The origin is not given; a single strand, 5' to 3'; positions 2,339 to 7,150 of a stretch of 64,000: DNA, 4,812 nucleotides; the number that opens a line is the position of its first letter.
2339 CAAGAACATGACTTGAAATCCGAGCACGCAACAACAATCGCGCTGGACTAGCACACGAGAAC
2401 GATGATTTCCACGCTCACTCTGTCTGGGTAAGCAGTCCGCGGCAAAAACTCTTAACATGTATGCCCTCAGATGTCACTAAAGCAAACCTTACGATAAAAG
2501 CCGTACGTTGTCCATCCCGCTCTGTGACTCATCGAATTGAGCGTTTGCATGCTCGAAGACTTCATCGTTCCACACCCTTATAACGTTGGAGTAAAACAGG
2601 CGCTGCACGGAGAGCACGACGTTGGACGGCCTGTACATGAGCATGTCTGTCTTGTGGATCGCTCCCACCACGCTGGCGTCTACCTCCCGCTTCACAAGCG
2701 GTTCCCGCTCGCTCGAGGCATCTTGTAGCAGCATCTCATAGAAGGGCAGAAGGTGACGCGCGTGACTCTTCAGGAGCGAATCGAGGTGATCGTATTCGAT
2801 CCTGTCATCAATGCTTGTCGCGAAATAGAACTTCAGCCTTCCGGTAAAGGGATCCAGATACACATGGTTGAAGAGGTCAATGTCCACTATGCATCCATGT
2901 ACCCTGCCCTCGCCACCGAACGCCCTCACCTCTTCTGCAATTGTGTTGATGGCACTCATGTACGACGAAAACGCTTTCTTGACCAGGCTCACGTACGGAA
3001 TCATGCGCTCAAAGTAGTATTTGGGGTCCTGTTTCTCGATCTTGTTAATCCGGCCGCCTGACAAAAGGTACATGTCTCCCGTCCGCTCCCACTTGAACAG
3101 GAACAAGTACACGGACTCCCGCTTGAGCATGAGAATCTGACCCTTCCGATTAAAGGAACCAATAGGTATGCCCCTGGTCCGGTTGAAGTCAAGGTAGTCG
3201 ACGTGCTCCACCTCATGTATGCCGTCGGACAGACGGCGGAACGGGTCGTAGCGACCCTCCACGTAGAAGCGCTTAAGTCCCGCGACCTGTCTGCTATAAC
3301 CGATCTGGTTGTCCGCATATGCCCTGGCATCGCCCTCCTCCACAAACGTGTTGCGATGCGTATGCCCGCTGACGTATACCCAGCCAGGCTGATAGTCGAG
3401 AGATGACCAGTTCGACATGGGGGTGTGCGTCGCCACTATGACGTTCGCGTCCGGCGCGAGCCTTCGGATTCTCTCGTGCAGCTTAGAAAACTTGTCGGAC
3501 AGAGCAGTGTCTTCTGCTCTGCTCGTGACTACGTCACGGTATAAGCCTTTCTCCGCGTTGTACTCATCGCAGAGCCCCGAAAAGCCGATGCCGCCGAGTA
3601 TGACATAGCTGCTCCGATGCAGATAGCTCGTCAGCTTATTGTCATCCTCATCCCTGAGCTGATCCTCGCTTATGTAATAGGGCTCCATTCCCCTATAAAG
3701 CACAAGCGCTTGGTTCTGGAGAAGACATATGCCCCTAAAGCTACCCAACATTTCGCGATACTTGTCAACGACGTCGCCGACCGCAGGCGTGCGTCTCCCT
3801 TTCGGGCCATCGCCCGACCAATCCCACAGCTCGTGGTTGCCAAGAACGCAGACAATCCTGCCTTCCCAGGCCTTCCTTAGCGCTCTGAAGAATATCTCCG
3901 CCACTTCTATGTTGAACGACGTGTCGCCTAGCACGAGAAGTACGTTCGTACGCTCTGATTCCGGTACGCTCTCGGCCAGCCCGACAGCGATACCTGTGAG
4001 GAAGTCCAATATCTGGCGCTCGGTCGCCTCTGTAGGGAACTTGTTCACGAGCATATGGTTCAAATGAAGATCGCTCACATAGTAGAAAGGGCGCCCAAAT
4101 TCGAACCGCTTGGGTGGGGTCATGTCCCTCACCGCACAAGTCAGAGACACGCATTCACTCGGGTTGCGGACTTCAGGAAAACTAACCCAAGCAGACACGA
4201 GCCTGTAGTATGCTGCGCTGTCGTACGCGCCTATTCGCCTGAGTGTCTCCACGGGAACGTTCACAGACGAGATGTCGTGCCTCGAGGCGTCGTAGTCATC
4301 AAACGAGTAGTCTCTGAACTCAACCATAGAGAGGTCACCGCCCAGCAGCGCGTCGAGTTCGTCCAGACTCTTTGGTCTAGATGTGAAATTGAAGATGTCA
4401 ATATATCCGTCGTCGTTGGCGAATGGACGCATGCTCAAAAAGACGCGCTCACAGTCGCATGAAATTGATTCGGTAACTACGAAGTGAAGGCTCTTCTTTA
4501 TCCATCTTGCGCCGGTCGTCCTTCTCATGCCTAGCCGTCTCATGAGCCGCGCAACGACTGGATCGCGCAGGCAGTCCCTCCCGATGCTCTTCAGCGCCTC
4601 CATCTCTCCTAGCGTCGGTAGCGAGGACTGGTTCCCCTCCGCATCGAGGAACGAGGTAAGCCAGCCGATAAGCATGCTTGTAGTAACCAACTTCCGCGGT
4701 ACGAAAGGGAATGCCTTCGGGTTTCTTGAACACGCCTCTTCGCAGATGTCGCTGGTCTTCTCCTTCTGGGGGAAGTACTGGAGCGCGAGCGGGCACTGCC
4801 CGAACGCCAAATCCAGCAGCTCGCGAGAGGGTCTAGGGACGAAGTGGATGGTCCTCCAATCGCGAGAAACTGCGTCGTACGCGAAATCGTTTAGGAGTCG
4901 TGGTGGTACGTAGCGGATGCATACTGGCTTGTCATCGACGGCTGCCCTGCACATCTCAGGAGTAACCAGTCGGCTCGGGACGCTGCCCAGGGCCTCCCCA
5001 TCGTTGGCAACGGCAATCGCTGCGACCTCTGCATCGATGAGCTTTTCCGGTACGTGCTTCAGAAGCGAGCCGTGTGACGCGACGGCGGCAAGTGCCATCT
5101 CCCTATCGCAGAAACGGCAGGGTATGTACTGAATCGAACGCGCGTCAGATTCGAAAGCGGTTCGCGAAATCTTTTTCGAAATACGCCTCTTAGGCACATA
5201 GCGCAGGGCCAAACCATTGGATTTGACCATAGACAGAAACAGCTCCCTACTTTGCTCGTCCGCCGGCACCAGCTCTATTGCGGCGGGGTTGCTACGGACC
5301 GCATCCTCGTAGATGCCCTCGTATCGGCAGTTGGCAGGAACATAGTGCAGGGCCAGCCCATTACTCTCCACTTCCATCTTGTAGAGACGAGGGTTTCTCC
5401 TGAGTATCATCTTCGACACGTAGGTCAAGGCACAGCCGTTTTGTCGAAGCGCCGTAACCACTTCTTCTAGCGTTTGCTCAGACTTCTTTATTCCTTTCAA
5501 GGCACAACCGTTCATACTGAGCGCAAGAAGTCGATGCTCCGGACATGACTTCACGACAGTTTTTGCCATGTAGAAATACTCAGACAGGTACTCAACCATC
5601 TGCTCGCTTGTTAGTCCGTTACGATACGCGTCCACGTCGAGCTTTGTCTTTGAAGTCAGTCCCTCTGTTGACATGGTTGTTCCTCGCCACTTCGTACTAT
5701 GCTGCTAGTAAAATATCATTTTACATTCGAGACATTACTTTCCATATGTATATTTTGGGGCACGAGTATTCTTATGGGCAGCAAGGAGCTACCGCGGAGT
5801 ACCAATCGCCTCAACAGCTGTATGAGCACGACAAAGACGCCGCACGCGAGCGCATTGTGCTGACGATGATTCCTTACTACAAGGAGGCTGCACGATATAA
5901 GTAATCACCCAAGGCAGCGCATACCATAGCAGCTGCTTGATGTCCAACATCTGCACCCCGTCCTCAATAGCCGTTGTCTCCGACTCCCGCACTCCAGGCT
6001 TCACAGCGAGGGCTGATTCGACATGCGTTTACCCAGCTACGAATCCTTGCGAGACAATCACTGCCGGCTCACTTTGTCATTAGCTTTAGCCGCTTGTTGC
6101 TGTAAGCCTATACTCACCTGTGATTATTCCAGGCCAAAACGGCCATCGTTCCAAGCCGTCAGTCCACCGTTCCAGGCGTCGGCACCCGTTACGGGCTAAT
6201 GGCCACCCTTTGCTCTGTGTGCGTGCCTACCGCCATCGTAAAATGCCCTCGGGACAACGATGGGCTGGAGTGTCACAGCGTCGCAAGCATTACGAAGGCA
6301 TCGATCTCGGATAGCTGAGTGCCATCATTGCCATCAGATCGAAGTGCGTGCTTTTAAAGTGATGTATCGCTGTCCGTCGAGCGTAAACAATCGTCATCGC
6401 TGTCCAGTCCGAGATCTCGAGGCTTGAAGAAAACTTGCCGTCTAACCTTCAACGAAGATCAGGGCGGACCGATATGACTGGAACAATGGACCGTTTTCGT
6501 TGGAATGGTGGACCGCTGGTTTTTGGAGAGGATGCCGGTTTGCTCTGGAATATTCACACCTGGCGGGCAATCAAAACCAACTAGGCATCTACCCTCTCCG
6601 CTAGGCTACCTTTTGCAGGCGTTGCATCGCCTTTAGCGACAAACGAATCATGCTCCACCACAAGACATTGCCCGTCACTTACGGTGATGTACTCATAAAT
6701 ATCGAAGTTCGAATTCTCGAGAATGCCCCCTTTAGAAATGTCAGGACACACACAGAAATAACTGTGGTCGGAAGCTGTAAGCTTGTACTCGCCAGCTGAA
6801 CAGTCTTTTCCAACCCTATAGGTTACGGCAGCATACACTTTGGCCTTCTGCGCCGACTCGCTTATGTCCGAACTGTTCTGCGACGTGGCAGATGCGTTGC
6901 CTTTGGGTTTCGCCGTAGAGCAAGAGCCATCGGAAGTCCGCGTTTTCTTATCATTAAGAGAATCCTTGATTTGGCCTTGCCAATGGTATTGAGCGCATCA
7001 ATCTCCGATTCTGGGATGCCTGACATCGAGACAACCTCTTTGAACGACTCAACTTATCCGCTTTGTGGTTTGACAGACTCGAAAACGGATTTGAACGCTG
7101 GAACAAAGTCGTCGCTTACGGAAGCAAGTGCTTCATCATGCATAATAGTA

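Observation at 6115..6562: MITE-like element family with 22-bp-phased subterminal repeats (copy A, with candidate 6-bp target duplication)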

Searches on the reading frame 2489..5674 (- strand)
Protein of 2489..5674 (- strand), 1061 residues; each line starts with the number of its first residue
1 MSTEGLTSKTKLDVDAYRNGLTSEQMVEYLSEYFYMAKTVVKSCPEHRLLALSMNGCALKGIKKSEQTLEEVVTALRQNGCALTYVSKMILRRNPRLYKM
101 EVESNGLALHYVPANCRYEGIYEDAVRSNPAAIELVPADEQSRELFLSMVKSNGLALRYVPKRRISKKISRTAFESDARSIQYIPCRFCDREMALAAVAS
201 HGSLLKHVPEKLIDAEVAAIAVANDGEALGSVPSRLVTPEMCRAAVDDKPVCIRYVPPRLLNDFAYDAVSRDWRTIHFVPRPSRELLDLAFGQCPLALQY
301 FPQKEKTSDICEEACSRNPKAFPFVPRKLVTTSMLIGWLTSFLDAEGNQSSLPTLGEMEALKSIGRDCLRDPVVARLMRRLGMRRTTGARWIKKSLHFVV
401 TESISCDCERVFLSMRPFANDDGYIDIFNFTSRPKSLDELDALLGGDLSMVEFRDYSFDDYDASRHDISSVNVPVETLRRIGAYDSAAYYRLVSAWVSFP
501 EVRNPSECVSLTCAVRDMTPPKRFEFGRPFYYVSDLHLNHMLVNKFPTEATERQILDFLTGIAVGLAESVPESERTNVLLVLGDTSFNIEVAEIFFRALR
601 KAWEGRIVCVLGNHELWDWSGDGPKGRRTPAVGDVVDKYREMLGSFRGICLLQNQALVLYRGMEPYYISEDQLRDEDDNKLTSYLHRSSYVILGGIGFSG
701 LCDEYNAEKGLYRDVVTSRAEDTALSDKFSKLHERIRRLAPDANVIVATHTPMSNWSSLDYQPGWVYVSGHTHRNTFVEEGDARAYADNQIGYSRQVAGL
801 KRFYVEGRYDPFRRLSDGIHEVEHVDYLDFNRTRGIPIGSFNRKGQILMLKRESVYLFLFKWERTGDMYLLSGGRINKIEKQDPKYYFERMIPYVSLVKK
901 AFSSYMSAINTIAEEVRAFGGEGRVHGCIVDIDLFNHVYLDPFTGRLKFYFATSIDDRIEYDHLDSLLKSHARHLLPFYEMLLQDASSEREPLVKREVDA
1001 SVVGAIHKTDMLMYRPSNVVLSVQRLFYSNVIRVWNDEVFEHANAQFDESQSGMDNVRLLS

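Call 13: search_protein_families(library=pfam, proteins=[window:2489-5674:-], max_evalue=0.01)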
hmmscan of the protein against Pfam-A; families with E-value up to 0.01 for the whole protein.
window:2489-5674:- (1061 aa): 2 families
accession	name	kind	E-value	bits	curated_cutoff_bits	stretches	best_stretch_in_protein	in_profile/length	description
PF13475.11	DUF4116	-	8.4e-27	92.9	24.9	3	190-236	1-48/49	Domain of unknown function (DUF4116)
PF00149.33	Metallophos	-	8.2e-07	30.1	21.5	1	529-774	2-190/191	Calcineurin-like phosphoesterase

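Call 15: find_encoding_contigs(protein=window:2489-5674:-, flank=10000, max_places=10)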
Protein window:2489-5674:- (1061 aa): 5 contigs read that carry it; 3 places shown.
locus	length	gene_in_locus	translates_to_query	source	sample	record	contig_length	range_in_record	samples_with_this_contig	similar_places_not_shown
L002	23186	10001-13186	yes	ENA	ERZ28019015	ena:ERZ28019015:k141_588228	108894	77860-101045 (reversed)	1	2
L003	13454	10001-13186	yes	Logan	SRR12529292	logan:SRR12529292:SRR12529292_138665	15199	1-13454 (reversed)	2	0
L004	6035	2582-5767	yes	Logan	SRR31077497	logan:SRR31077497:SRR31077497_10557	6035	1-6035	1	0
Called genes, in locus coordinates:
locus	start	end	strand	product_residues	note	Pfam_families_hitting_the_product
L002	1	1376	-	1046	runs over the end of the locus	PF09565:RE_NgoFVII (weak), PF13091:PLDc_2, PF00270:DEAD, PF04851:ResIII, PF00271:Helicase_C, PF11907:DUF3427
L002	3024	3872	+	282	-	PF02086:MethyltransfD12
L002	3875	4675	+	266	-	PF08241:Methyltransf_11 (faint), PF01555:N6_N4_Mtase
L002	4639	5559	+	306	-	PF04556:DpnII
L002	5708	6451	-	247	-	PF22539:DUF7004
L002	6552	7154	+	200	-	-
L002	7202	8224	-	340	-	-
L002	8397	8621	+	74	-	-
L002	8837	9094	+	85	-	-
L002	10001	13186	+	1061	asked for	PF13475:DUF4116 (faint), PF00149:Metallophos (weak)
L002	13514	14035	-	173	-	-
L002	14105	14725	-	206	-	PF09851:SHOCT (weak)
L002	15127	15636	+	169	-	-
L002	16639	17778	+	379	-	PF14175:YaaC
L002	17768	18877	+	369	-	-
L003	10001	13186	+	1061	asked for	PF13475:DUF4116 (faint), PF00149:Metallophos (weak)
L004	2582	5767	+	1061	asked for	PF13475:DUF4116 (faint), PF00149:Metallophos (weak)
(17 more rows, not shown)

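Call 52: list_cluster_members(proteins=[window:2489-5674:-, window:6581-6838:-, window:18064-19761:+, window:20897-23419:+])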
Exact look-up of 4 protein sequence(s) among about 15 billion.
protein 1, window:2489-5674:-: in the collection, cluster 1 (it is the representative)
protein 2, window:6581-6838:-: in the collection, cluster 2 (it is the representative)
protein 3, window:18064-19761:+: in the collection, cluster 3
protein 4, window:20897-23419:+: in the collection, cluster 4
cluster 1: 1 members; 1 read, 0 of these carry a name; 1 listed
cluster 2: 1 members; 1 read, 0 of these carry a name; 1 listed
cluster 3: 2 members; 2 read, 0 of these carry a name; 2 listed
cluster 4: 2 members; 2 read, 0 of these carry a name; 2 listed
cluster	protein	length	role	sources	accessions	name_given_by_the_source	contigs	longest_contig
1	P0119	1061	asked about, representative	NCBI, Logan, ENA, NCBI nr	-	-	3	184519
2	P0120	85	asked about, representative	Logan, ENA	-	-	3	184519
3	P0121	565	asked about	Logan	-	-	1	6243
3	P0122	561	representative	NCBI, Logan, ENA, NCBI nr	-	-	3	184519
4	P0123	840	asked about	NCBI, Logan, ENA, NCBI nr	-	-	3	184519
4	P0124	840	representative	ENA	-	-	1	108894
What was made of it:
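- Tried and rejected: The neighbours are singleton clusters at 90% identity (call 52).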

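Call 53: find_encoding_contigs(protein=P0124, flank=6000, max_places=4)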
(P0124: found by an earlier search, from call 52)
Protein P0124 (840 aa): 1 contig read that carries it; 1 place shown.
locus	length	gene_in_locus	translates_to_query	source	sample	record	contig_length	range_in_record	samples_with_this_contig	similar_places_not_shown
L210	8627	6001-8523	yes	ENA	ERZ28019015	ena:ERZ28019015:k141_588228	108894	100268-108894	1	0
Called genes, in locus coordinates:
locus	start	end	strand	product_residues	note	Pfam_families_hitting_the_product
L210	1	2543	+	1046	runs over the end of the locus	PF09565:RE_NgoFVII (weak), PF13091:PLDc_2, PF00270:DEAD, PF04851:ResIII, PF00271:Helicase_C, PF11907:DUF3427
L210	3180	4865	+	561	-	PF10592:AIPR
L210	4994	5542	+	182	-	PF13489:Methyltransf_23 (weak), PF08241:Methyltransf_11 (weak), PF08242:Methyltransf_12 (faint), PF13649:Methyltransf_25 (weak)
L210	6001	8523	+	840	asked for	PF00270:DEAD (faint), PF04851:ResIII, PF00271:Helicase_C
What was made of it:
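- Tried and rejected: The slightly different strain in ENA also has copy B (call 53).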

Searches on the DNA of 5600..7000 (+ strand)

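Call 11: search_dna_similar(query=window:6101-6576:+, collection=plasmids, mode=distant, max_evalue=0.01)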
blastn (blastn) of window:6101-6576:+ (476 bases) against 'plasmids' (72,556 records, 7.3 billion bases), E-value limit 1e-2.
No match.

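Call 68: search_rna_families(source=window, start=5600, end=7000, threshold=evalue, max_evalue=1)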
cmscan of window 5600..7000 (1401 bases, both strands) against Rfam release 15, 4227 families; matches with E-value up to 1: 0.
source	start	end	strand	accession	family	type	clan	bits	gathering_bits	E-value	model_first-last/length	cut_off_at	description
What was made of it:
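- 6121..6556 (-): MITE copy A, 436 bp, non-coding. In IS orientation (istA side to istB side) it lies on the minus strand. There is no Rfam hit (call 68).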
